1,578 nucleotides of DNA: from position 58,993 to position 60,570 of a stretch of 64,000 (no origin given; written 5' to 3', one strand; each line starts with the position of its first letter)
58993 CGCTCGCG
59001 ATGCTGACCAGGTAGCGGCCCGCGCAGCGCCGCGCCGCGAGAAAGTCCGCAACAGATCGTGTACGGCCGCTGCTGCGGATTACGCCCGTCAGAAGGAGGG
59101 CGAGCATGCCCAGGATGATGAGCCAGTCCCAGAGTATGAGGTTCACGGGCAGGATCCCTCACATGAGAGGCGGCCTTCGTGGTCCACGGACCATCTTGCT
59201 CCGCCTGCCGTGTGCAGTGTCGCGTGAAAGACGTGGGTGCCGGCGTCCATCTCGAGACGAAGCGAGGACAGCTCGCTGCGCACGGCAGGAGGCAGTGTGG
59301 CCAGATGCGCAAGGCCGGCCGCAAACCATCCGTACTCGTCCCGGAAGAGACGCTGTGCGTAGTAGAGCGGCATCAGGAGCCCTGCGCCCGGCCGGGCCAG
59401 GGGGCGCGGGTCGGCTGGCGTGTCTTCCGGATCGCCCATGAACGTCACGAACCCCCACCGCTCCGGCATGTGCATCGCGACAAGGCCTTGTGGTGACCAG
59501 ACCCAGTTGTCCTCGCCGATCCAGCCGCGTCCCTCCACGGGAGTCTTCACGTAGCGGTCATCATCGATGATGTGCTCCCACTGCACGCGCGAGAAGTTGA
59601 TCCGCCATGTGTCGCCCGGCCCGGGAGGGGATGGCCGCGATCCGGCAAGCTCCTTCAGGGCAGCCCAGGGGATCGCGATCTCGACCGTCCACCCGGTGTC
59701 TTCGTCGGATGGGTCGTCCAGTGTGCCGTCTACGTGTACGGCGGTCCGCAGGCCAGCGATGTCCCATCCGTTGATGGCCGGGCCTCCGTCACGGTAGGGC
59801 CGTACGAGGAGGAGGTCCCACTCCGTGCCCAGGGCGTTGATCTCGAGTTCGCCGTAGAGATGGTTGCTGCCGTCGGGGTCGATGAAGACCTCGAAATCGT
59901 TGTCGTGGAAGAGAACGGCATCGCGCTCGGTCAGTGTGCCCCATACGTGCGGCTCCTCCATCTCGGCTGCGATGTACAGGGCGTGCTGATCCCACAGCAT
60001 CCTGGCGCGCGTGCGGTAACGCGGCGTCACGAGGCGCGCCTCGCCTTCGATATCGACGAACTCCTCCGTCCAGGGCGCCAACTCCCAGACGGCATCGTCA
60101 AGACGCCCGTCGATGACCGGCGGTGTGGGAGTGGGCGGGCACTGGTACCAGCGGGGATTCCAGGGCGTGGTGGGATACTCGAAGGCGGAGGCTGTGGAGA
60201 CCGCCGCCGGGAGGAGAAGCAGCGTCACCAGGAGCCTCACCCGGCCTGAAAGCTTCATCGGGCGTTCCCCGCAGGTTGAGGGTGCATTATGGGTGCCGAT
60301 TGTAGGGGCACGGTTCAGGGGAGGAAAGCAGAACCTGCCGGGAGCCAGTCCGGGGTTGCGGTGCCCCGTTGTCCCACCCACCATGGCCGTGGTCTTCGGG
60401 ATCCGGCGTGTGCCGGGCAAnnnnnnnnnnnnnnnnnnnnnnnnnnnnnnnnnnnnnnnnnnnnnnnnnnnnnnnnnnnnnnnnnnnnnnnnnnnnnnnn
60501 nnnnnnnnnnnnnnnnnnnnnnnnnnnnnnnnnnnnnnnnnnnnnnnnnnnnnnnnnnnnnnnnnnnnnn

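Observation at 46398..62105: Non-PUL N-glycan harvesting locus: PNGase F + 2x GH38 + GH130 + SSF importer + CBM9-like + GH20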

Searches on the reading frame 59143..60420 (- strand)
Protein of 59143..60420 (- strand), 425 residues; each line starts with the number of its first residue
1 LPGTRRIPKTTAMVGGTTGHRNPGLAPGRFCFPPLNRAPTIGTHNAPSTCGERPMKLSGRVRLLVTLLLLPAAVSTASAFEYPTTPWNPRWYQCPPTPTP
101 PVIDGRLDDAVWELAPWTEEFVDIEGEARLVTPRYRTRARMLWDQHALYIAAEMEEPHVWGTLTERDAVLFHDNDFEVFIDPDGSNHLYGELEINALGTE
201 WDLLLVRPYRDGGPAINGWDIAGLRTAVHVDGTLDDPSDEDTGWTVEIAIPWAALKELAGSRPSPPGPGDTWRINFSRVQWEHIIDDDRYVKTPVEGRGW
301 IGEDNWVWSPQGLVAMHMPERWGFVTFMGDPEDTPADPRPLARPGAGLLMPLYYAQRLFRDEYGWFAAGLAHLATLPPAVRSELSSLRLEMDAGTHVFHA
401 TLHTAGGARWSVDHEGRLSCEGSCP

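Call 4: search_protein_families(library=pfam, proteins=[window:59143-60420:-], max_evalue=0.01)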
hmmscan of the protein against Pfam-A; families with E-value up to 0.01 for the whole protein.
window:59143-60420:- (425 aa): 1 family
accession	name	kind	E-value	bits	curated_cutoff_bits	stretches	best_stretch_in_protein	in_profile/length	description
PF06452.16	CBM9_1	-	2.4e-11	44.3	23.4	1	103-256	1-134/185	Carbohydrate family 9 binding domain-like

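Call 8: search_protein_families(library=ncbifam, proteins=[window:59143-60420:-], max_evalue=0.001)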
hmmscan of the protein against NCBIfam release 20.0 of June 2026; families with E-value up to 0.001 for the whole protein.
window:59143-60420:- (425 aa): 0 families

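Call 17: find_homologous_proteins(query=window:59143-60258:-, max_evalue=0.00001)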
Query window:59143-60258:- (371 aa): 8000 proteins with E <= 0.00001 among 8000 candidates; the best 120 are listed.
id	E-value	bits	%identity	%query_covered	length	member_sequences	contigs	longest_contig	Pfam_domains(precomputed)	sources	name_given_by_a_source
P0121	1.8e-259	879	100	100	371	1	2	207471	PF06452.17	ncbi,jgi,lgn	-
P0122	3.2e-195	667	78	98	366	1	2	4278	PF06452.17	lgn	-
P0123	2.1e-183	628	75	99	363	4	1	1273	PF06452.17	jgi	jgi:hypothetical protein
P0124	6.8e-179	613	77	91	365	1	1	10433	PF06452.17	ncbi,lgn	-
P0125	2.5e-178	612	75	92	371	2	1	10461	PF06452.17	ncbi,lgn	-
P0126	1.5e-176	606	79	88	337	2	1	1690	PF06452.17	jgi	jgi:hypothetical protein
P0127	1.6e-174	599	74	93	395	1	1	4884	PF06452.17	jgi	jgi:hypothetical protein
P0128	1.3e-173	596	74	92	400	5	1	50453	PF06452.17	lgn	-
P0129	2.0e-173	595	70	98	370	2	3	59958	PF06452.17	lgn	-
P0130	2.6e-169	582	70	94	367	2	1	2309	PF06452.17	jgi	-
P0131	5.2e-163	561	67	97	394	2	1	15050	PF06452.17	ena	-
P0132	1.8e-158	546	67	96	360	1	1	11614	PF06452.17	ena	-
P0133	2.8e-158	546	67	96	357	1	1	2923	PF06452.17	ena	-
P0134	3.1e-157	542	68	92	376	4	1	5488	PF06452.17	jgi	-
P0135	7.7e-157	541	66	96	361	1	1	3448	PF06452.17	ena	-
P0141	5.1e-148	512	65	91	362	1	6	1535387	PF06452.17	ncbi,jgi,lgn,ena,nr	ncbi:MAG TPA: carbohydrate-binding family 9-like protein [Candidatus Krumholzibacteria bacterium]|nr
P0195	3.6e-111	390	55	88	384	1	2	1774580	PF06452.17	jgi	jgi:Carbohydrate family 9 binding domain-like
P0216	8.4e-110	386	55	93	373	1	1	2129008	PF06452.17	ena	-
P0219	1.2e-109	385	54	93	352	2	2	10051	PF06452.17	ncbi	ncbi:MAG: carbohydrate-binding family 9-like protein [Planctomycetota bacterium]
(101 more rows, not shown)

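Call 18: find_encoding_contigs(protein=P0141, flank=10000, max_places=1)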
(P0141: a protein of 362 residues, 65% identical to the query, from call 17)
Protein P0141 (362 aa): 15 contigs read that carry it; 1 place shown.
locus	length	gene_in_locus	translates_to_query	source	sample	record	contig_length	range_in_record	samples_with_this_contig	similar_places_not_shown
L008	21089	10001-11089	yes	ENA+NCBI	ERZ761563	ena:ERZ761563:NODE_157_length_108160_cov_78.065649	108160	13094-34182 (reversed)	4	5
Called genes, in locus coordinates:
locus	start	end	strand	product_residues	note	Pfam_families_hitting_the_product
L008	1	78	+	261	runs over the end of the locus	PF13489:Methyltransf_23, PF08241:Methyltransf_11, PF08242:Methyltransf_12, PF13649:Methyltransf_25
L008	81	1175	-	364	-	PF13349:DUF4097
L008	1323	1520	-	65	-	-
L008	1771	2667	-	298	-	PF00892:EamA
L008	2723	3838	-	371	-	PF13860:FlgD_ig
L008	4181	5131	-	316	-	PF01553:Acyltransferase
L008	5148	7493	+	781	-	PF01074:Glyco_hydro_38N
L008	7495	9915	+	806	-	PF02838:Glyco_hydro_20b, PF00728:Glyco_hydro_20, PF00754:F5_F8_type_C (faint)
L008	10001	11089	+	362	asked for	PF06452:CBM9_1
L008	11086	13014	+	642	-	PF00474:SSF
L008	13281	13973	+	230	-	-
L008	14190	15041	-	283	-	PF14321:DUF4382, PF13620:CarboxypepD_reg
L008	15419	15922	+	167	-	-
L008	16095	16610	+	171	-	-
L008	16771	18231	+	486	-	PF07452:CHRD, PF13860:FlgD_ig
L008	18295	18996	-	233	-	PF00160:Pro_isomerase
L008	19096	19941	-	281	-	-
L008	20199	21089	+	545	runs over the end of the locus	PF01268:FTHFS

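Call 19: find_encoding_contigs(protein=P0216, flank=10000, max_places=1)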
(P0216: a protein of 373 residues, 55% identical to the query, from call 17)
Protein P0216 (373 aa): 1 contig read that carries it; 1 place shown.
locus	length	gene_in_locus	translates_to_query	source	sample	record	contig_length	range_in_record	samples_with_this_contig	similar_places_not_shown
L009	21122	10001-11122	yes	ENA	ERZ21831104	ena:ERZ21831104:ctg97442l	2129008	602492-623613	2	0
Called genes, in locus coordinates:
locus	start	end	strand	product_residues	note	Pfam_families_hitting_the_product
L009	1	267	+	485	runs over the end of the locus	PF03606:DcuC, PF03553:Na_H_antiporter (faint), PF03806:ABG_transport (weak)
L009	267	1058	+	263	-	PF08241:Methyltransf_11, PF08242:Methyltransf_12 (weak), PF13649:Methyltransf_25, PF13847:Methyltransf_31 (weak)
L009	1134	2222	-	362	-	PF13349:DUF4097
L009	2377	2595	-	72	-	-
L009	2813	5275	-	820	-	PF13517:FG-GAP_3 (faint), PF01839:FG-GAP (faint), PF02518:HATPase_c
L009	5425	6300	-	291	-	PF00892:EamA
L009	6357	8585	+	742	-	PF02838:Glyco_hydro_20b, PF00728:Glyco_hydro_20, PF00754:F5_F8_type_C (weak)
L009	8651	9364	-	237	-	-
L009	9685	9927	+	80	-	-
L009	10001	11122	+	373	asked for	PF06452:CBM9_1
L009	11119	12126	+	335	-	PF04041:Glyco_hydro_130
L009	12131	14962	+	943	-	PF01074:Glyco_hydro_38N, PF09261:Alpha-mann_mid, PF17677:Glyco_hydro38C2 (faint)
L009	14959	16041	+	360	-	PF01112:Asparaginase_2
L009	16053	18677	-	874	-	PF13320:GH123_cat, PF13860:FlgD_ig (faint)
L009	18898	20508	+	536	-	PF02321:OEP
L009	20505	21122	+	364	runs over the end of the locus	PF25917:BSH_RND, PF25973:BSH_CzcB (weak), PF25944:Beta-barrel_RND (weak), PF25954:Beta-barrel_RND_2, PF25967:RND-MFP_C (faint), PF25975:CzcB_C (weak), PF25989:YknX_C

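Call 26: search_solved_structures(query=window:59143-60258:-, max_evalue=1, show_alignments=1)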
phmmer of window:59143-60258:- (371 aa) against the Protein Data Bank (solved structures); distinct sequences matched with E-value up to 1: 2.
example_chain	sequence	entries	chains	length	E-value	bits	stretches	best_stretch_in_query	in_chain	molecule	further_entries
7nwn_AAA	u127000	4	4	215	0.0018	20.7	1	46-129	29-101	Beta-xylanase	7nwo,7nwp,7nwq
1i82_A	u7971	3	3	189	0.0055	19.1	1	46-139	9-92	ENDO-1,4-BETA-XYLANASE A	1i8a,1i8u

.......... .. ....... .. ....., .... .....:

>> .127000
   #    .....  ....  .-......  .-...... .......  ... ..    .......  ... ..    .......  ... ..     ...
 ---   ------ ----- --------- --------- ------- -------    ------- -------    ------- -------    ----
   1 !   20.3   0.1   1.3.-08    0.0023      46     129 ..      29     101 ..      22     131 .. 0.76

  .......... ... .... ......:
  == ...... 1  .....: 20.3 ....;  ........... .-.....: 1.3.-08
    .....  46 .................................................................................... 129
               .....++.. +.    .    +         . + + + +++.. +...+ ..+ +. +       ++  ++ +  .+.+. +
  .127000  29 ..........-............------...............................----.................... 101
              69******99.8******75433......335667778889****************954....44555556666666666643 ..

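Call 41: predict_structure(alignment_id=A2)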
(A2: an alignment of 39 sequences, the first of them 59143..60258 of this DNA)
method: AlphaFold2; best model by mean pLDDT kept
length: 371 residues; sequences in the alignment: 39
mean_pLDDT: 89.5   pTM: 0.88
mean pLDDT of the five models: 89.5, 89.3, 88.1, 86.7, 85.0
residues with pLDDT >= 90: 248; 70-90: 90; 50-70: 31; < 50: 2
segments of 3 or more residues with pLDDT < 50: none
pLDDT, mean of each block of 10 residues (from residue 1): 66 68 80 97 98 98 97 91 98 98 83 70 94 90 85 64 72 93 86 97 92 97 90 84 77 94 93 96 96 97 96 98 97 97 97 96 91 70
secondary structure, 60 per line:
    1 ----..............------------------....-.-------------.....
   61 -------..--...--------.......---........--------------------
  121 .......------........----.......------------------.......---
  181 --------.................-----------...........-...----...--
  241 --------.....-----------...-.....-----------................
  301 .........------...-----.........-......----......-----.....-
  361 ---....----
elements in order: H5-18 E37-40 H56-60 E83-89 E93-100 E121-127 E134-141 E146-152 E171-177 E189-197 H198-205 E217-227 E229-231 E236-238 E249-253 E269-273 H285-309 H324-332 E334-339 E344-349 E355-359 E364-367

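Call 43: fold_search(model_id=the predicted structure, library=pdb)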
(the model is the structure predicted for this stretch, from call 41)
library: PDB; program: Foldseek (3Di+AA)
matches with E <= 10: 676; with E <= 0.001: 8
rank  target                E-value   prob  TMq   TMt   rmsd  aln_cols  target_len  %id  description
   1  7nwn                  1.6e-10  1.00  0.38  0.67   7.8       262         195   18  A carbohydrate binding module family 9 (CBM9) from Caldicellulsiruptor kristjanssonii (released 2021-07-07)
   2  1i82_A                1.8e-10  1.00  0.41  0.75   4.3       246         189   16  FAMILY 9 CARBOHYDRATE-BINDING MODULE FROM THERMOTOGA MARITIMA XYLANASE 10A WITH CELLOBIOSE (released 2001-06-13)
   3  7nwo                  4.0e-10  1.00  0.37  0.68   6.6       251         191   18  A carbohydrate binding module family 9 (CBM9) from Caldicellulosiruptor kristjanssonii in complex with glucose (released 2021-07-07)
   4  4jpq_A                6.3e-10  1.00  0.48  0.77   4.2       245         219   15  Crystal structure of a putative carbohydrate-binding protein (BACUNI_03838) from Bacteroides uniformis ATCC 8492 at 2. (released 2013-04-17)
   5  4jpq_B                8.3e-10  1.00  0.48  0.78   4.2       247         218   14  Crystal structure of a putative carbohydrate-binding protein (BACUNI_03838) from Bacteroides uniformis ATCC 8492 at 2. (released 2013-04-17)
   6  2ivf_C                2.2e-05  1.00  0.33  0.51   7.0       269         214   11  Ethylbenzene dehydrogenase from Aromatoleum aromaticum (released 2006-09-14)
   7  7b04_C                4.1e-04  1.00  0.34  0.42   7.6       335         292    8  Structure of Nitrite oxidoreductase (Nxr) from the anammox bacterium Kuenenia stuttgartiensis. (released 2021-07-14)
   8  7b04_O                4.9e-04  1.00  0.33  0.40   8.1       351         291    9  Structure of Nitrite oxidoreductase (Nxr) from the anammox bacterium Kuenenia stuttgartiensis. (released 2021-07-14)
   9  7uww_A                3.8e-03  0.92  0.23  0.15  13.2       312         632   10  Sas6 with alpha-cyclodextrin (released 2023-06-14)
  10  6wem_D                5.6e-03  0.07  0.09  0.12  18.7       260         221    8  Crimson 0.9 (released 2021-04-07)
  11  3u8a_A                6.3e-03  0.12  0.10  0.15  19.6       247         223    9  Crystal structure of monomeric reversibly photoswitchable red fluorescent protein rsTagRFP in the OFF state (released 2012-02-22)
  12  3bxa_A                1.2e-02  0.07  0.09  0.12  19.7       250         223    8  Monomeric Far-red Fluorescent Protein mKate Crystallized at pH 4.2 (released 2008-07-22)
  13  3svo_B                1.2e-02  0.06  0.09  0.12  19.2       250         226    8  Crystal structure of mKate mutant S158A/S143C at pH 10.0 (released 2011-09-14)
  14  6u1a                  1.2e-02  0.06  0.08  0.11  19.5       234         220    8  Crystal Structure of Fluorescent Protein FusionRed (released 2020-04-22)
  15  6wem_B                1.2e-02  0.07  0.08  0.11  19.0       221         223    8  Crimson 0.9 (released 2021-04-07)
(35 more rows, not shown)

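Call 63: find_encoding_contigs(protein=P0195, flank=10000, max_places=1)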
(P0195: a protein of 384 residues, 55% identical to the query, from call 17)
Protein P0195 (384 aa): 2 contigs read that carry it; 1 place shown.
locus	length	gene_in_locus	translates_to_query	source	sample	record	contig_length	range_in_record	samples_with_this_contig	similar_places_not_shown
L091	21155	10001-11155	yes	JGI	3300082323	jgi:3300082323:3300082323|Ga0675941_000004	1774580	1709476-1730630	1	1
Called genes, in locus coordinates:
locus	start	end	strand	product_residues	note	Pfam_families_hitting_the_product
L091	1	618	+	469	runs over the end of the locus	PF01554:MatE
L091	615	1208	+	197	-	PF03352:Adenine_glyco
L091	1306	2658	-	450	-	PF00270:DEAD, PF04851:ResIII (weak), PF00271:Helicase_C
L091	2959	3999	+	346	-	PF00487:FA_desaturase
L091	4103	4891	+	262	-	PF04536:TPM_phosphatase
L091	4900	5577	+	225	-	PF04536:TPM_phosphatase (faint)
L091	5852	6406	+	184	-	-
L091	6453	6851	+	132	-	PF07610:DUF1573 (weak), PF22544:HYDIN_VesB_CFA65-like_Ig (weak)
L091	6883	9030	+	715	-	PF00672:HAMP, PF00015:MCPsignal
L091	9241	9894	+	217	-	-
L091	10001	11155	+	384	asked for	PF06452:CBM9_1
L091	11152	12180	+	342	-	PF04041:Glyco_hydro_130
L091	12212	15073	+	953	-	PF01074:Glyco_hydro_38N, PF09261:Alpha-mann_mid, PF07748:Glyco_hydro_38C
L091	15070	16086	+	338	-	PF01112:Asparaginase_2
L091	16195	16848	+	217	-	PF07638:Sigma70_ECF (weak), PF04542:Sigma70_r2, PF08281:Sigma70_r4_2, PF04545:Sigma70_r4 (weak)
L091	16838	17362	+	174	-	-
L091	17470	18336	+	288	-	PF13349:DUF4097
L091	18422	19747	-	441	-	PF17170:DUF5128 (faint)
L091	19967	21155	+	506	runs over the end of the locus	PF00512:HisKA, PF02518:HATPase_c, PF14501:HATPase_c_5 (faint)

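Call 64: find_encoding_contigs(protein=P0219, flank=10000, max_places=1)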
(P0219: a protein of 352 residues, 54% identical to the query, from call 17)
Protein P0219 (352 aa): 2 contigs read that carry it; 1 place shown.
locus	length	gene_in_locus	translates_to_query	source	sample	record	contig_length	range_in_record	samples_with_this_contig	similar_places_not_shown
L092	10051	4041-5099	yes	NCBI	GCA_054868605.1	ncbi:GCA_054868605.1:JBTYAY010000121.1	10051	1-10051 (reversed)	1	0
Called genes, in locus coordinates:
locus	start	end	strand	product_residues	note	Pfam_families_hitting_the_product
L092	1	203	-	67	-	?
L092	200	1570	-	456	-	-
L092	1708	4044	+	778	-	PF01074:Glyco_hydro_38N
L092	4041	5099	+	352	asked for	PF06452:CBM9_1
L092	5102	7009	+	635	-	PF00474:SSF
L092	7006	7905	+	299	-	PF04041:Glyco_hydro_130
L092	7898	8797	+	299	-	PF01074:Glyco_hydro_38N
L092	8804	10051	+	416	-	PF09261:Alpha-mann_mid, PF07748:Glyco_hydro_38C (weak)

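Call 68: find_related_loci(query=A2, collection=metagenome_contigs, flank=10000)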
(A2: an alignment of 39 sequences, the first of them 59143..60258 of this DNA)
Query A2 (371 aa) in metagenome_contigs; peptide patterns used: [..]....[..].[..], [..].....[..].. (x = any residue, [..] = any of these).
600 stretches matched a pattern (row limit reached: there are more); 505 encode a relative of the query (tblastn E <= 1e-3); the best 80 are kept; 80 distinct loci.
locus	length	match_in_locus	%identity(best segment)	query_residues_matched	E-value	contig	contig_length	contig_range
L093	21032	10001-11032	74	26-366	3e-166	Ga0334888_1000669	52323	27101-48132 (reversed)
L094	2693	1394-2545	53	8-369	5e-118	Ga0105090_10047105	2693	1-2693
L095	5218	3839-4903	54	9-364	7e-112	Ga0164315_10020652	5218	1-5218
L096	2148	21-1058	57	29-364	2e-115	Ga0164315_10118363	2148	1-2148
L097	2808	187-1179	54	36-371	6e-111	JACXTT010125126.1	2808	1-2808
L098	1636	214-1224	49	29-367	1e-112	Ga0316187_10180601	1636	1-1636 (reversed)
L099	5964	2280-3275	51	35-371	3e-104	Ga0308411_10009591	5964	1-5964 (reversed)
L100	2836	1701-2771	48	11-371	1e-106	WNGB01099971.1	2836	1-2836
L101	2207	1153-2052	58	34-339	2e-108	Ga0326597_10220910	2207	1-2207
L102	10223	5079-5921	58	35-319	2e-102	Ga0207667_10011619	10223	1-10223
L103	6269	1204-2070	59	17-303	8e-103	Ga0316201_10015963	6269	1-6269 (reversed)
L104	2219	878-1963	51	3-364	7e-108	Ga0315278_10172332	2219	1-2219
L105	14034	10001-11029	54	22-364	3e-102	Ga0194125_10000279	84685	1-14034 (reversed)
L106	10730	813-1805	53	32-364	6e-102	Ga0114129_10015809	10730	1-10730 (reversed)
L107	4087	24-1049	51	1-367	1e-102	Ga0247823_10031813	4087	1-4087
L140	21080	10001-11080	46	8-371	1e-96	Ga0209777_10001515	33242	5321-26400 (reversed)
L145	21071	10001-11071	46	9-364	4e-96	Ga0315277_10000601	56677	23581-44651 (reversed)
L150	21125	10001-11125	42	1-363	2e-95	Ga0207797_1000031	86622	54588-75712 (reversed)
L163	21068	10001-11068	43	9-362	9e-94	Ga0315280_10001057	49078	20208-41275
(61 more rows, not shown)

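Call 71: search_protein_families(library=pfam, proteins=[L140:6937-8961:+, L140:11266-14448:+, L140:14698-16341:+, L150:11203-13776:+, L150:8626-9720:-, L163:11111-12322:+, L163:8227-9330:-, L145:6736-9849:+, L145:11097-12290:+, L145:12287-13507:+], max_evalue=0.0001)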
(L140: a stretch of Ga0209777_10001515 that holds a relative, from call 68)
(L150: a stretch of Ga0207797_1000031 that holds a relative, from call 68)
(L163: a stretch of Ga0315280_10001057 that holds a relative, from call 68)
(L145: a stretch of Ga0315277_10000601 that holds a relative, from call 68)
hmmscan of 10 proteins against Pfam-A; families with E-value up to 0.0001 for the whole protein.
L140:6937-8961:+ (674 aa): 3 families
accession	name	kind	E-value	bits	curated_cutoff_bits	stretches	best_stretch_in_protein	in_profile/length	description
PF01790.23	LGT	-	4.1e-23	82.4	24.9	1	468-627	86-238/240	Prolipoprotein diacylglyceryl transferase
PF14378.12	PAP2_3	-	4.3e-16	59.7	27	1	219-376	10-186/190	PAP2 superfamily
PF04191.18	PEMT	-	8.6e-07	29.8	25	1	111-175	40-103/105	Phospholipid methyltransferase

L140:11266-14448:+ (1060 aa): 1 family
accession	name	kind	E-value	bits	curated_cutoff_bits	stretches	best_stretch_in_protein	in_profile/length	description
PF00150.24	Cellulase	-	1.3e-10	41.6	23.5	1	429-560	19-148/272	Cellulase (glycosyl hydrolase family 5)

L140:14698-16341:+ (547 aa): 0 families

L150:11203-13776:+ (857 aa): 7 families
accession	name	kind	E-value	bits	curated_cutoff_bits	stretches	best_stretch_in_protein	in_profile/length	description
PF00326.27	Peptidase_S9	-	2.6e-18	66.7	22.6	1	380-527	39-191/213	Prolyl oligopeptidase family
PF00756.26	Esterase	-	2.3e-07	31.3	22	1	374-492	87-195/251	Putative esterase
PF20434.5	BD-FAE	-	6.6e-07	29.5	26.8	0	389-425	73-109/215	BD-FAE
PF12146.15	Hydrolase_4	-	5.2e-06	26.4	27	0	388-433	61-104/239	Serine aminopeptidase, S33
PF00561.26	Abhydrolase_1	-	1.2e-05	25.5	25.8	0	388-429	54-93/245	alpha/beta hydrolase fold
PF01738.24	DLH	-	1.3e-05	25.4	21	1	392-546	84-214/217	Dienelactone hydrolase family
PF12697.13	Abhydrolase_6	-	1.6e-05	26.1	26.3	0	369-537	31-216/217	Alpha/beta hydrolase family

L150:8626-9720:- (364 aa): 2 families
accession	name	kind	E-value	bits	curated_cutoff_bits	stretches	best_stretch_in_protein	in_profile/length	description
PF02638.21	GHL10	-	1e-10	41.7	27.9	1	82-318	79-299/311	Glycosyl hydrolase-like 10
PF13200.12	DUF4015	-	4.2e-09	36.4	27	1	102-295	88-240/313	Putative glycosyl hydrolase domain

L163:11111-12322:+ (403 aa): 1 family
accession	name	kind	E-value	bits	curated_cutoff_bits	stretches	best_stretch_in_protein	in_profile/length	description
PF00144.29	Beta-lactamase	-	1.2e-65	222.3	27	1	46-384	1-320/329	Beta-lactamase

L163:8227-9330:- (367 aa): 1 family
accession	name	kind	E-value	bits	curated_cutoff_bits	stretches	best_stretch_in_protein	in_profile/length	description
PF00724.26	Oxidored_FMN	-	2.2e-63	215.1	27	1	9-342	2-338/342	NADH:flavin oxidoreductase / NADH oxidase family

L145:6736-9849:+ (1037 aa): 4 families
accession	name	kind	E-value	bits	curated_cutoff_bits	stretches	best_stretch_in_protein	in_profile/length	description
PF07676.18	PD40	-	6.9e-26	90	20.9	1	416-440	13-38/38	WD40-like Beta Propeller Repeat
PF01103.29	Omp85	-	3.6e-10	40.3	24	1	751-1025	56-311/325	Omp85 superfamily domain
PF00930.27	DPPIV_N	-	3.7e-08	32.9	22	0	435-475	22-62/354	Dipeptidyl peptidase IV (DPP IV) N-terminal region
PF13485.12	Peptidase_MA_2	-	4e-07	30.5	32.4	1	174-284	86-201/201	Peptidase MA superfamily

L145:11097-12290:+ (397 aa): 1 family
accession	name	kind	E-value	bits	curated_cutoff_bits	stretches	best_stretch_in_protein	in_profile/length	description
PF00155.27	Aminotran_1_2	-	1.9e-34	119.8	19.7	1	30-383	2-361/361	Aminotransferase class I and II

L145:12287-13507:+ (406 aa): 1 family
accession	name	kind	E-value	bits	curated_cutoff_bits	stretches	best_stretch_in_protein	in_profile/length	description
PF00144.29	Beta-lactamase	-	1.1e-62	212.5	27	1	49-387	3-318/329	Beta-lactamase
